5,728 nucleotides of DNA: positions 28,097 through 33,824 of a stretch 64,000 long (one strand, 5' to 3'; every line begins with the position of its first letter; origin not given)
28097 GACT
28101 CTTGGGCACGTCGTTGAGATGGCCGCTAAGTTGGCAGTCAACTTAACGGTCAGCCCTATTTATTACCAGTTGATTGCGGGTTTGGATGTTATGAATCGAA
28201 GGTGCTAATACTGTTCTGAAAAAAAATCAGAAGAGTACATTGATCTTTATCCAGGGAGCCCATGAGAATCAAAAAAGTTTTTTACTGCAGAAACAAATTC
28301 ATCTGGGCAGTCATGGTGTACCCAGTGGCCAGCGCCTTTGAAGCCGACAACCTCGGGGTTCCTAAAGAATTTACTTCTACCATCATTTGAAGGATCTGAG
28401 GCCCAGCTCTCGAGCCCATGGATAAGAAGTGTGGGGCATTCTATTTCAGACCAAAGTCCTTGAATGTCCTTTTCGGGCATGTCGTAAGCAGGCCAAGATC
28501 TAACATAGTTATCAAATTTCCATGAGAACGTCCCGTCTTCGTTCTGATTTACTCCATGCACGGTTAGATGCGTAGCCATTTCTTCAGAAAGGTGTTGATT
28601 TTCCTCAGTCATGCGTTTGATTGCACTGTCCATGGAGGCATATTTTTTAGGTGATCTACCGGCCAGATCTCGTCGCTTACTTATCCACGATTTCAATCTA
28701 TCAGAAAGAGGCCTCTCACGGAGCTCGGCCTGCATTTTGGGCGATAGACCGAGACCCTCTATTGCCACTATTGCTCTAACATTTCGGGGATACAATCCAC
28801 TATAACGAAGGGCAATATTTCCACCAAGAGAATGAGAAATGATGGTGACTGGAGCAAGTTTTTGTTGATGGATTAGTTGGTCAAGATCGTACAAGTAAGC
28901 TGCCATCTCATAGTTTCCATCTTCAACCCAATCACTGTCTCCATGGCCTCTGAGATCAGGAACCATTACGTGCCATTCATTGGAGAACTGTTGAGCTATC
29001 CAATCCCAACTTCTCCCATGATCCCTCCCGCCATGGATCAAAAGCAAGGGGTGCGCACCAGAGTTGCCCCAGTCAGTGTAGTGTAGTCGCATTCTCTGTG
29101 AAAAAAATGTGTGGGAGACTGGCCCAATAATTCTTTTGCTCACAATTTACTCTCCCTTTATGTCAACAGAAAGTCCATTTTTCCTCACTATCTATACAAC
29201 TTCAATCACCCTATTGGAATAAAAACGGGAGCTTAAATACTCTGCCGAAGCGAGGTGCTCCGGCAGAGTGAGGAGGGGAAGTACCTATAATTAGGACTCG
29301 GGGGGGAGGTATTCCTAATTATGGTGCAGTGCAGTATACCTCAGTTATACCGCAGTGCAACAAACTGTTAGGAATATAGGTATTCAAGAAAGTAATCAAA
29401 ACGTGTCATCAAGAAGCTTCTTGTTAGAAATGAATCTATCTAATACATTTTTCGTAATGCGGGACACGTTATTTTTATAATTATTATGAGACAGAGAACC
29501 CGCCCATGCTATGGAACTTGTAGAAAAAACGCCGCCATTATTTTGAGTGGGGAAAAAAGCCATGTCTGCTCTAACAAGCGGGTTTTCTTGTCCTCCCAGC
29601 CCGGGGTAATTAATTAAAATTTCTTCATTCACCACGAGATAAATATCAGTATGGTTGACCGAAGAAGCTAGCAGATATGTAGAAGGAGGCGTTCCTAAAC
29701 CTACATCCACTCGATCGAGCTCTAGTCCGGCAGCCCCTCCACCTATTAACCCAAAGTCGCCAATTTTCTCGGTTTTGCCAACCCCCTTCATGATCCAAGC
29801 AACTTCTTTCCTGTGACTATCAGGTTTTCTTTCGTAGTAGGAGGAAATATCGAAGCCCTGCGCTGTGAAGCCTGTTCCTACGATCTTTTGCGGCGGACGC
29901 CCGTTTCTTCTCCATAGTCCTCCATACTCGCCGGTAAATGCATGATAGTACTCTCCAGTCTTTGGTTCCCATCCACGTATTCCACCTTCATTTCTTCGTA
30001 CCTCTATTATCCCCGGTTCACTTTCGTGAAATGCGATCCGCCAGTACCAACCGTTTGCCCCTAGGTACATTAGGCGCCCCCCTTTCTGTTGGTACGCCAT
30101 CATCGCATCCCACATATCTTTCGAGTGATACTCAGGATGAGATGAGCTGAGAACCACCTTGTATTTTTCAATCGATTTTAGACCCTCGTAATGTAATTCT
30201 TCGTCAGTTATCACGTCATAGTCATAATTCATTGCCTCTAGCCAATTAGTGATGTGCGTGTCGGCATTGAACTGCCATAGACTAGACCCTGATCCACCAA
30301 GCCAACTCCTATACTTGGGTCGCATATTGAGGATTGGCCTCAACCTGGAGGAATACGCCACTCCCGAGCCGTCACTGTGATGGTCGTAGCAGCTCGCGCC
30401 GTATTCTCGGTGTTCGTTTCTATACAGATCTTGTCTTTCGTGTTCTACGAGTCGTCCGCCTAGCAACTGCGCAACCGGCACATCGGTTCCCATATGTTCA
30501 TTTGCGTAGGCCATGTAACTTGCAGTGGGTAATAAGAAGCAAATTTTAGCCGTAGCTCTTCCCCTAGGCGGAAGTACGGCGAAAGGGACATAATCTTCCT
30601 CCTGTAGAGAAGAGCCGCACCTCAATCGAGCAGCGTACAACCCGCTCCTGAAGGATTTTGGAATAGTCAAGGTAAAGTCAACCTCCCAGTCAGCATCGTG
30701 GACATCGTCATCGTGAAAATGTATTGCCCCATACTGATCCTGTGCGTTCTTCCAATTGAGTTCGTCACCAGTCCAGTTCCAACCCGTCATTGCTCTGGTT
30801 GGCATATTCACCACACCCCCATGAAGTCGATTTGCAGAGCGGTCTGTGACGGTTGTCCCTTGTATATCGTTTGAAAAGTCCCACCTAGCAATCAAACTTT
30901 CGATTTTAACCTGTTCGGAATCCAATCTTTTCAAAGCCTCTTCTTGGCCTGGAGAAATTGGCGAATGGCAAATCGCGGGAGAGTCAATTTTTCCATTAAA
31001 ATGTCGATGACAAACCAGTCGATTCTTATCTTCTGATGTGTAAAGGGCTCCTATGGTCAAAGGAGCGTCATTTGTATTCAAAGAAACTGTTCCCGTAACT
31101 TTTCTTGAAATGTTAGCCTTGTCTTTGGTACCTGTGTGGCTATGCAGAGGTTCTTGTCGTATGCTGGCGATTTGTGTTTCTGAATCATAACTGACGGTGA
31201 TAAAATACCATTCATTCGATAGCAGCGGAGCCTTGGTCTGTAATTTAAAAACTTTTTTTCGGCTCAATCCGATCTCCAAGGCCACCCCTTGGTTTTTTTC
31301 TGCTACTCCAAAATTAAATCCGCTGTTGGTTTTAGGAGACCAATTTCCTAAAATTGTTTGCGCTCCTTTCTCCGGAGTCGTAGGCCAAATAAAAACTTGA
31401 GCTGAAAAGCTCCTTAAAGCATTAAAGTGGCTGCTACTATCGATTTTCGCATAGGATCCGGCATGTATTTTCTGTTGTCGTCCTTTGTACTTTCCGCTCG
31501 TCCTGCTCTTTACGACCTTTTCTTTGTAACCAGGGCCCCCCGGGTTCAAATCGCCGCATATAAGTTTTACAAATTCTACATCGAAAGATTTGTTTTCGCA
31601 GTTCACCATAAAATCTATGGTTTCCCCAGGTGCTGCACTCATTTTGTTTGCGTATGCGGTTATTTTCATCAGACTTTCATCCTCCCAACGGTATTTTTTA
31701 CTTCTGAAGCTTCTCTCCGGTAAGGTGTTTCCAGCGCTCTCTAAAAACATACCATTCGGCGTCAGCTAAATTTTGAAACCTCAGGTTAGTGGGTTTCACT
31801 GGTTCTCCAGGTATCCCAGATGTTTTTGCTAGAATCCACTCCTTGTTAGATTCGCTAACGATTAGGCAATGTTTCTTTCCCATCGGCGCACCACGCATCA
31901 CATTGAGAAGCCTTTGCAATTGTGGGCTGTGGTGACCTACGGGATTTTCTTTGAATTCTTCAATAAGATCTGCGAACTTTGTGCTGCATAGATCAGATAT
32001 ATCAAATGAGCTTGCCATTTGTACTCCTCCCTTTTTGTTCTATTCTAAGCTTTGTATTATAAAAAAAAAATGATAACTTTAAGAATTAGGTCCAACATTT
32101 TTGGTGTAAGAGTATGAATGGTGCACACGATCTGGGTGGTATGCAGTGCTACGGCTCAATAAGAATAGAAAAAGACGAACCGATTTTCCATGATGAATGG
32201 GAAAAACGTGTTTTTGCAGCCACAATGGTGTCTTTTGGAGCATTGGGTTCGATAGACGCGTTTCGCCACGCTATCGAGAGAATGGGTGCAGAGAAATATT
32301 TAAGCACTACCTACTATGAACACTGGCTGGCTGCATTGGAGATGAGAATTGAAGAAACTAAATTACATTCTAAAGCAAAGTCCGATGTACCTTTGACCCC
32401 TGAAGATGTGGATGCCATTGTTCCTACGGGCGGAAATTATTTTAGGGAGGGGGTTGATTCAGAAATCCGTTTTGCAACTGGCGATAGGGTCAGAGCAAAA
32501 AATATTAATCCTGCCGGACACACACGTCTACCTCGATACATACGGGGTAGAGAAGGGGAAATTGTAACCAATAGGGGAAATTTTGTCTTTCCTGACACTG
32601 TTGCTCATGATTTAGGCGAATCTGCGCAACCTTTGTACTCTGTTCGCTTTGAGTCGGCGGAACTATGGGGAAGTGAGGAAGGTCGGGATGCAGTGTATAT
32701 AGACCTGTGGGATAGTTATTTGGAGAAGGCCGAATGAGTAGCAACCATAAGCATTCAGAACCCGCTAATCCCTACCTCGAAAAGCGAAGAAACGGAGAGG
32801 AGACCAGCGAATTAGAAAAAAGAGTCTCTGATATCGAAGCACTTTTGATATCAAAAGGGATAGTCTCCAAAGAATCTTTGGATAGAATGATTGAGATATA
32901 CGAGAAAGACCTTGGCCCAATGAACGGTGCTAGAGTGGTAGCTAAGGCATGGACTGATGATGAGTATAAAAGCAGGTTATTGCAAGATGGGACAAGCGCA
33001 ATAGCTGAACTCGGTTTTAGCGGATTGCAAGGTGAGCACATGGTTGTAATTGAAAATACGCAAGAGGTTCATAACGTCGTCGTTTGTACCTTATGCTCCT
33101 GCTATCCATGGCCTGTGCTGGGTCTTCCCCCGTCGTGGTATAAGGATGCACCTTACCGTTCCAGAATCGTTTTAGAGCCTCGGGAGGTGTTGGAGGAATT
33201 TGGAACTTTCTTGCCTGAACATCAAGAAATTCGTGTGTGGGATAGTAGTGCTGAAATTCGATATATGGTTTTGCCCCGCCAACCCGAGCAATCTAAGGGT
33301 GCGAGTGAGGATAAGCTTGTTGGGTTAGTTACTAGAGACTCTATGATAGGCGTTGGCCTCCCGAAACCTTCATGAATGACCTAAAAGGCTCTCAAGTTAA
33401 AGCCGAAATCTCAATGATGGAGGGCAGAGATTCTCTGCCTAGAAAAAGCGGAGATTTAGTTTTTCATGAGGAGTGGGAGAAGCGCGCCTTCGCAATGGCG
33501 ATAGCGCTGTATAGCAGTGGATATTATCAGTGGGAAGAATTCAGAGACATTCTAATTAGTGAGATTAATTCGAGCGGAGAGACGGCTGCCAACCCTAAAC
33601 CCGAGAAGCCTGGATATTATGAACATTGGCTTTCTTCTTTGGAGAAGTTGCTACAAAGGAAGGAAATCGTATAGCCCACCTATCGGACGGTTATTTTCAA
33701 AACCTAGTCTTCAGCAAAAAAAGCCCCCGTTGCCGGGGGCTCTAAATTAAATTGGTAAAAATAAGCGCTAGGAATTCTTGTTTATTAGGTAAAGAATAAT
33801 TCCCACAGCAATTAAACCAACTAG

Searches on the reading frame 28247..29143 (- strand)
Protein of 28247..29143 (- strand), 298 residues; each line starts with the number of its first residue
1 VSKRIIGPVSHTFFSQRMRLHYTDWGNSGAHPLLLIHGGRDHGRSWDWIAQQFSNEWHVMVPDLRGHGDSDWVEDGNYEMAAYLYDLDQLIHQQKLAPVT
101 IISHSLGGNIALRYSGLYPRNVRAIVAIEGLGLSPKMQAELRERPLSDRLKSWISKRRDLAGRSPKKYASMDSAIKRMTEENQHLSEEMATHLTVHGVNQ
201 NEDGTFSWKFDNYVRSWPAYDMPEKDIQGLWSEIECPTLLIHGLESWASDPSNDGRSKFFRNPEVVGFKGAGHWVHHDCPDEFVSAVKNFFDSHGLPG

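Call 71: search_protein_families(library=pfam, proteins=[window:28247-29143:-], max_evalue=0.001)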
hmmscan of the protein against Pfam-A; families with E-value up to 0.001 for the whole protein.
window:28247-29143:- (298 aa): 4 families
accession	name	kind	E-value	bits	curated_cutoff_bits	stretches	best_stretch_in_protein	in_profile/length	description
PF12697.13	Abhydrolase_6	-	6.4e-23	83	26.3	1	33-285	1-216/217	Alpha/beta hydrolase family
PF00561.26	Abhydrolase_1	-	7e-23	82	25.8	1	32-278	2-243/245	alpha/beta hydrolase fold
PF12146.15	Hydrolase_4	-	9.5e-16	58.3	27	1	33-194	7-173/239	Serine aminopeptidase, S33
PF00975.26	Thioesterase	-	0.00032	21.4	26.4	1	32-148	2-118/226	Thioesterase domain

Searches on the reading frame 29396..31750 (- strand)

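Call 4: search_protein_families(library=pfam, proteins=[window:29396-31750:-], max_evalue=0.1)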
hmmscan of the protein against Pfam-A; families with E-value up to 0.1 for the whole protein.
window:29396-31750:- (784 aa): 2 families
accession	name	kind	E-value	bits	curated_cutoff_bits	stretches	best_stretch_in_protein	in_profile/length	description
PF20254.3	DMFA2_C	-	3.9e-100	336.3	27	1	318-759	1-373/374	N,N-dimethylformamidase beta subunit-like, C-terminal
PF13385.13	Laminin_G_3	-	9.3e-08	32.8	27.6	1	98-267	4-147/151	Concanavalin A-like lectin/glucanases superfamily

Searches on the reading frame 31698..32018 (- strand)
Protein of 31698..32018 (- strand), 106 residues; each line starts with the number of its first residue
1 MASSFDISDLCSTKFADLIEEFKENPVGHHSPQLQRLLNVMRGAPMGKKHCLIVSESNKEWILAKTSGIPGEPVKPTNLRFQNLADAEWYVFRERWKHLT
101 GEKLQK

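Call 4: search_protein_families(library=pfam, proteins=[window:31698-32018:-], max_evalue=0.1)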
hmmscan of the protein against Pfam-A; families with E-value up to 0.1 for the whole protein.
window:31698-32018:- (106 aa): 0 families

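Call 8: search_solved_structures(query=window:31698-32018:-, max_evalue=10, show_alignments=2)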
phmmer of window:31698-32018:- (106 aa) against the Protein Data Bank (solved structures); distinct sequences matched with E-value up to 10: 6.
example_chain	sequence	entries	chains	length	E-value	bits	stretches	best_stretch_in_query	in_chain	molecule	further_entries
1z2i_A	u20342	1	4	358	0.0058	19.9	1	32-86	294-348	malate dehydrogenase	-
6lvb_B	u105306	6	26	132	0.035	17.4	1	14-95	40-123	N,N-dimethylformamidase small subunit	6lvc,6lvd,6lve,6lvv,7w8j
4epc_A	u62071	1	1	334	0.21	14.9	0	27-58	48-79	N-acetylmuramoyl-L-alanine amidase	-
7wbn_A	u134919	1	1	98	0.32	14.3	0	22-39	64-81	RevCC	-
1v5c_A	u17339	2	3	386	0.74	13.1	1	27-87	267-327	chitosanase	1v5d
7cju_A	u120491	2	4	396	0.77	13.1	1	27-87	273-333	Glucanase | chitosanase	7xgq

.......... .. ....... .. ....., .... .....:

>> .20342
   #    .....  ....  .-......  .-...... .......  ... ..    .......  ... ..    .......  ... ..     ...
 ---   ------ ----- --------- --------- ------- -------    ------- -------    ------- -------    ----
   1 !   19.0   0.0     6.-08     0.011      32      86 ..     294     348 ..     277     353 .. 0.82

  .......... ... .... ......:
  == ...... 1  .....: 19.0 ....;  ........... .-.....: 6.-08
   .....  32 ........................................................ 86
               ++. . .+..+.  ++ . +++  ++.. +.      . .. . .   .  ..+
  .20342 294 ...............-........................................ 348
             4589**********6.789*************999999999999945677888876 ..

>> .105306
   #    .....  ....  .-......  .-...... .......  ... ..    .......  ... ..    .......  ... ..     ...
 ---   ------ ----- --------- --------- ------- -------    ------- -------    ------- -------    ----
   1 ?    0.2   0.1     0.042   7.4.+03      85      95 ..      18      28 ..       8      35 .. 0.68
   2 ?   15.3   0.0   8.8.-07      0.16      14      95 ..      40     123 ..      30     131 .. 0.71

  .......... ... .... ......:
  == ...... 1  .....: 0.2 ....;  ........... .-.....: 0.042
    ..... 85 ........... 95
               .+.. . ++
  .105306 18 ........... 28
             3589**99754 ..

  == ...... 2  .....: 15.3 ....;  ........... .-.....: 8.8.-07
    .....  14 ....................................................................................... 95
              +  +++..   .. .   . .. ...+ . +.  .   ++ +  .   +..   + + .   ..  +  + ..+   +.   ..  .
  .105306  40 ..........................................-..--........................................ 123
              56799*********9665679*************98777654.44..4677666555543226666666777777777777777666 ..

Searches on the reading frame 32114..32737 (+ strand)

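Call 71: search_protein_families(library=pfam, proteins=[window:32114-32737:+], max_evalue=0.001)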
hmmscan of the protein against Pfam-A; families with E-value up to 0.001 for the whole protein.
window:32114-32737:+ (207 aa): 2 families
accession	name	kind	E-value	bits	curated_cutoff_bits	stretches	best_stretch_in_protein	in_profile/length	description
PF02211.21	NHase_beta_C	-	3.6e-33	114.4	27.7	1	114-205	6-98/98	Nitrile hydratase beta subunit, C-terminal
PF21006.2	NHase_beta_N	-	2e-25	89.5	21.5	1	1-84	1-85/115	Nitrile hydratase beta subunit, N-terminal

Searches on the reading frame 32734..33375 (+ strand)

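Call 71: search_protein_families(library=pfam, proteins=[window:32734-33375:+], max_evalue=0.001)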
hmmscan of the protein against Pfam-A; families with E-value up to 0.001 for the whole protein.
window:32734-33375:+ (213 aa): 1 family
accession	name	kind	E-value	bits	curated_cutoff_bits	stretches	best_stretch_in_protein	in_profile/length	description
PF02979.21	NHase_alpha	-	5.4e-86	287.1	27.2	1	26-208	2-184/184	Nitrile hydratase, alpha chain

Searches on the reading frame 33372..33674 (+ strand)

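Call 71: search_protein_families(library=pfam, proteins=[window:33372-33674:+], max_evalue=0.001)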
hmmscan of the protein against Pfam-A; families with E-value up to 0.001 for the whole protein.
window:33372-33674:+ (100 aa): 1 family
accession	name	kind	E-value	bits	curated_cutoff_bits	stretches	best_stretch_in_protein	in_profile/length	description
PF21006.2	NHase_beta_N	-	8e-11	42.5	21.5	1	18-99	12-85/115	Nitrile hydratase beta subunit, N-terminal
